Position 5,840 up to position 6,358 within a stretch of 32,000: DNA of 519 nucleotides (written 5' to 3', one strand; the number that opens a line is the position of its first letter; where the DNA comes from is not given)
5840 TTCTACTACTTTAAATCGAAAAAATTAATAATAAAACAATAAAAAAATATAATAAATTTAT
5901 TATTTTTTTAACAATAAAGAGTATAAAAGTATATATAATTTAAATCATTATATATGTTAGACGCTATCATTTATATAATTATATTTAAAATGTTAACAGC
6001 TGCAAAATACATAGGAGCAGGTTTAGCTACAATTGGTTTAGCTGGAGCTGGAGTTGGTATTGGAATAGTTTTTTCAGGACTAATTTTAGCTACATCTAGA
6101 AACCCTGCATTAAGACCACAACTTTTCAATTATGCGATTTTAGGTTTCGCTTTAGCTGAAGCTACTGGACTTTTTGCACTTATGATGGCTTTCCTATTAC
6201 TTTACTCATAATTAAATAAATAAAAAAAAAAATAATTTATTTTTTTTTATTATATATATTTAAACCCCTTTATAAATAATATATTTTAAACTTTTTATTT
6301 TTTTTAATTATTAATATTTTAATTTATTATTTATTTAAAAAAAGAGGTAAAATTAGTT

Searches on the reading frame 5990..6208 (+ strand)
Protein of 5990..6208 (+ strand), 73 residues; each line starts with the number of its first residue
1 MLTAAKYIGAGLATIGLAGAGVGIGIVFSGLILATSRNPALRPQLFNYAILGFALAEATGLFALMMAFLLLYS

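Call 76: list_cluster_members(proteins=[window:5990-6208:+, window:5954-6208:+, window:25627-25782:-, P0148, P0004, P0021])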
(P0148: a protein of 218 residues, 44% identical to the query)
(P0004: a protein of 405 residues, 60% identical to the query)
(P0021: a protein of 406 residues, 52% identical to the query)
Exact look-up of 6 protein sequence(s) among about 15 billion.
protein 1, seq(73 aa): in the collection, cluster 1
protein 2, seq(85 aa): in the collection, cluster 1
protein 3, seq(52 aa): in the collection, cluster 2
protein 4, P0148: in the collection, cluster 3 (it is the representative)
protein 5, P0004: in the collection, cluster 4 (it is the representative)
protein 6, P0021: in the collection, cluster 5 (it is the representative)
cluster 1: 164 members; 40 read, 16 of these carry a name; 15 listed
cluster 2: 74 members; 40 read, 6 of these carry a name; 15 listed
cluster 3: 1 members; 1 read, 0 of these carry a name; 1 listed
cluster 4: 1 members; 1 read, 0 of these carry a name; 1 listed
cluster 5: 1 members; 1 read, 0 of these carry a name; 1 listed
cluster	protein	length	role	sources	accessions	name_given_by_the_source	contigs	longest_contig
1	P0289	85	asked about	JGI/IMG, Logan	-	F-type H+-transporting ATPase subunit c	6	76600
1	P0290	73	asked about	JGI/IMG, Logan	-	F-type H+-transporting ATPase subunit c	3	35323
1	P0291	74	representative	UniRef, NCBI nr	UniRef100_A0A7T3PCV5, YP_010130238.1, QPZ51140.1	ATP synthase subunit 9, mitochondrial n=1 Tax=Clavaria fumosa TaxID=264083 ... | ATP synthase F0 subunit c [Clavaria fumosa]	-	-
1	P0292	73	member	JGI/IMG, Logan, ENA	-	F-type H+-transporting ATPase subunit c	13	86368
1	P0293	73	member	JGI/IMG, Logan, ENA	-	F-type H+-transporting ATPase subunit c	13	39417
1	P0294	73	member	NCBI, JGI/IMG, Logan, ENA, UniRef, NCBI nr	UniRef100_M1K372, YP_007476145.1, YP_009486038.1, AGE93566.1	F-type H+-transporting ATPase subunit c | ATP synthase subunit 9, mitochondrial n=2 Tax=Cantharellus TaxID=36065 RepID=M1K372_CANCI | ATP synthase F0 subunit c [Cantharellus cibarius]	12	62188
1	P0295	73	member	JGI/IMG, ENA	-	F-type H+-transporting ATPase subunit c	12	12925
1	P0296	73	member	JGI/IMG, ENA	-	F-type H+-transporting ATPase subunit c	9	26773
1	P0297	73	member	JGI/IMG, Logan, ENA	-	F-type H+-transporting ATPase subunit c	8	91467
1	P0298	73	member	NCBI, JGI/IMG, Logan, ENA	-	F-type H+-transporting ATPase subunit c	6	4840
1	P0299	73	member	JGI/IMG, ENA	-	F-type H+-transporting ATPase subunit c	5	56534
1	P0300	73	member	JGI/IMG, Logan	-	F-type H+-transporting ATPase subunit c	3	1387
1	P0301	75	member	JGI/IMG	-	F-type H+-transporting ATPase subunit c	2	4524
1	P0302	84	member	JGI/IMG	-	F-type H+-transporting ATPase subunit c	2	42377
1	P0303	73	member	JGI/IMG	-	F-type H+-transporting ATPase subunit c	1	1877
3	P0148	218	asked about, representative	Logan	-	-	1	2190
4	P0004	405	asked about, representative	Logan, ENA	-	-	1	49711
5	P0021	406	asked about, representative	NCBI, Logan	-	-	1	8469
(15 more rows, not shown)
